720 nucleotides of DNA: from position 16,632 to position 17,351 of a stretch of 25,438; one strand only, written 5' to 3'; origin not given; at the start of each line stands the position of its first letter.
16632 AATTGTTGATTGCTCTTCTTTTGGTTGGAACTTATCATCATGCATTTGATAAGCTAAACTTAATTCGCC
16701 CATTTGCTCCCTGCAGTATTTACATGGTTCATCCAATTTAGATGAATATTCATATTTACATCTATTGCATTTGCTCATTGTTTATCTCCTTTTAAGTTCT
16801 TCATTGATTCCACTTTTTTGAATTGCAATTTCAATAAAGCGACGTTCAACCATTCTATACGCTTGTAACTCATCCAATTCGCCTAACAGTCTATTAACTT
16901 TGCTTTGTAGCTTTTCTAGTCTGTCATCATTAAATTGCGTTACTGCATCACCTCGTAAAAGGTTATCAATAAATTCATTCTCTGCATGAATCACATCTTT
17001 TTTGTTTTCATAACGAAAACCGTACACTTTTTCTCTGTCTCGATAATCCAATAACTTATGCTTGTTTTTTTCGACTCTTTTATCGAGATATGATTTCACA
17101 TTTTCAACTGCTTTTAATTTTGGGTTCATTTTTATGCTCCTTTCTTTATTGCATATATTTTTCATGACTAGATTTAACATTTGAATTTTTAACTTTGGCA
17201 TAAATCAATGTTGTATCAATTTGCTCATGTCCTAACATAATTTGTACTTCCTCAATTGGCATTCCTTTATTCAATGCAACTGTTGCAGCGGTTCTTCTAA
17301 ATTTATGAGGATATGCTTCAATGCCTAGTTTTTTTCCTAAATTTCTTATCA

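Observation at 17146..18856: Motif-IV-less methyltransferase-like ORF overlapping an intact tyrosine recombinase inside the replication module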

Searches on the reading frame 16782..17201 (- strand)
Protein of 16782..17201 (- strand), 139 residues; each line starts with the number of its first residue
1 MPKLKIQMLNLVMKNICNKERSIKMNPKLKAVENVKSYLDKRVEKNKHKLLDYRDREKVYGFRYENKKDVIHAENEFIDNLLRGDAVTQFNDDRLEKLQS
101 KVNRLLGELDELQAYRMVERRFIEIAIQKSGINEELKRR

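Call 5: search_protein_families(library=pfam, proteins=[window:16782-17201:-], max_evalue=0.1)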
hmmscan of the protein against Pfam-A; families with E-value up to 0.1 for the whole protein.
window:16782-17201:- (139 aa): 0 families

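Call 6: search_protein_families(library=phrogs, proteins=[window:16782-17201:-], max_evalue=0.01)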
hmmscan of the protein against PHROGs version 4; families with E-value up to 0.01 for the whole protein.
window:16782-17201:- (139 aa): 0 families
